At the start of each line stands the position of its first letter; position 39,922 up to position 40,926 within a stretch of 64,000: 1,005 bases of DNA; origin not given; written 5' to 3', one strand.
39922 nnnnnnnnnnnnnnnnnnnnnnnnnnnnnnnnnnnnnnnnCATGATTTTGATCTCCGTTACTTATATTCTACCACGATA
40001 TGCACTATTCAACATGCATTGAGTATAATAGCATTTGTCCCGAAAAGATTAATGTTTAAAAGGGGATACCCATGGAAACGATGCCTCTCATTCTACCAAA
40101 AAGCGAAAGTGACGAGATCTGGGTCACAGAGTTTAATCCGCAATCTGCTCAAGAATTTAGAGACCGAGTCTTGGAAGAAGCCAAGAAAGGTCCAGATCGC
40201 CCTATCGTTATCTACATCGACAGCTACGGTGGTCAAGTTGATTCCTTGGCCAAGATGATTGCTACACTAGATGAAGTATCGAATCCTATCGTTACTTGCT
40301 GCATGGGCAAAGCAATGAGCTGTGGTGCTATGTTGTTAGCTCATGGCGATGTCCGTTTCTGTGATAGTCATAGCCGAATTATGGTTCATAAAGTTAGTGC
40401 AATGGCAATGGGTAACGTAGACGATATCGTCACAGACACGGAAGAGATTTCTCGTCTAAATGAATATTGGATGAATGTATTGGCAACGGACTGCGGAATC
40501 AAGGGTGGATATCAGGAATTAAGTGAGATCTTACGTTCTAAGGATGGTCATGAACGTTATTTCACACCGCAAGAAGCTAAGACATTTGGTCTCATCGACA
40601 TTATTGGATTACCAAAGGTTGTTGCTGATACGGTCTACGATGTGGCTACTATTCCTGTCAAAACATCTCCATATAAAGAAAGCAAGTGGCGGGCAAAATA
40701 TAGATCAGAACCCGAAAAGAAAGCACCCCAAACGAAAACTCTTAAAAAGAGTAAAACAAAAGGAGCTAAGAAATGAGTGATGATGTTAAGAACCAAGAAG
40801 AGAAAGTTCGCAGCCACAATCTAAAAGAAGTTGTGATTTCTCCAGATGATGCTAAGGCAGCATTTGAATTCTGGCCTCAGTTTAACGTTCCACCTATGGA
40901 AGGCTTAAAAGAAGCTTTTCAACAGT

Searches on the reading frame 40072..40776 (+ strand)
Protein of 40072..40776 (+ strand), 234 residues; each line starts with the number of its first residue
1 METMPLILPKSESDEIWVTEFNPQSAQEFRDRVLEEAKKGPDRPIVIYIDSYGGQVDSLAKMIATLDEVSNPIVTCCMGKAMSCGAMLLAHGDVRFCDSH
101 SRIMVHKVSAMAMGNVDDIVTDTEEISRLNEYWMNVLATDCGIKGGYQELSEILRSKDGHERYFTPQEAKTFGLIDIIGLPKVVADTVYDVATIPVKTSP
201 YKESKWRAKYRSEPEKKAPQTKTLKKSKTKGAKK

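Call 58: search_protein_families(library=ncbifam, proteins=[window:40072-40776:+], max_evalue=0.01)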
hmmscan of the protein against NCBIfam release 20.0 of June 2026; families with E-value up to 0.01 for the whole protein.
window:40072-40776:+ (234 aa): 12 families
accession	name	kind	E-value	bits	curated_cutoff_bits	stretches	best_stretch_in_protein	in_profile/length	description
NF001368.0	PRK00277.1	subfamily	6.3e-26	91.5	249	1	24-178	44-194/203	ATP-dependent Clp protease proteolytic subunit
NF009205.0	PRK12553.1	subfamily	2e-24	86.4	228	1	19-178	44-201/211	ATP-dependent Clp protease proteolytic subunit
TIGR00493.1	clpP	equivalog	3.5e-19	69.3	308.6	1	32-178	47-189/192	ATP-dependent Clp endopeptidase proteolytic subunit ClpP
NF009203.0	PRK12551.1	equivalog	8.7e-18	64.7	359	1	36-178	49-187/196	ATP-dependent Clp protease proteolytic subunit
NF009204.0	PRK12552.1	equivalog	1.8e-16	60.2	263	1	40-178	68-211/225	ATP-dependent Clp protease proteolytic subunit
NF011090.0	PRK14513.1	equivalog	4.5e-16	59.3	347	1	34-178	49-189/201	ATP-dependent Clp protease proteolytic subunit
NF045542.1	Clp_rel_HeadMat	equivalog_domain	1.6e-15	57.4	120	1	26-177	20-164/165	head maturation protease, ClpP-related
NF011091.0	PRK14514.1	equivalog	3.9e-15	56.1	361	1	33-178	75-216/221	ATP-dependent Clp endopeptidase proteolytic subunit ClpP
NF011089.0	PRK14512.1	equivalog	1.1e-11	44.9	251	1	19-176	35-188/200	ATP-dependent Clp protease proteolytic subunit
NF045540.1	scaf_prot_MCP1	exception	2.6e-11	43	475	1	37-229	25-211/652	ClpP-like prohead protease/major capsid protein fusion protein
NF004858.0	PRK06213.1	equivalog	8.3e-06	25.7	171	1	67-108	88-130/230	crotonase/enoyl-CoA hydratase family protein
TIGR00706.1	SppA_dom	equivalog_domain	0.0005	19.8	155.45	1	30-92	19-83/208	signal peptide peptidase SppA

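Call 95: search_protein_families(library=pfam, proteins=[window:40072-40776:+], max_evalue=0.01)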
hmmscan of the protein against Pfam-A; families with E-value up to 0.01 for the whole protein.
window:40072-40776:+ (234 aa): 2 families
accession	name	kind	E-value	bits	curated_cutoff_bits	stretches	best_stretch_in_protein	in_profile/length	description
PF00574.28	CLP_protease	-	1.4e-26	94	20.2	1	21-178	25-178/182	Clp protease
PF25145.1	NfeD1b_N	-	8.1e-07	29.3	40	1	26-103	15-92/189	NfeD1b, N-terminal domain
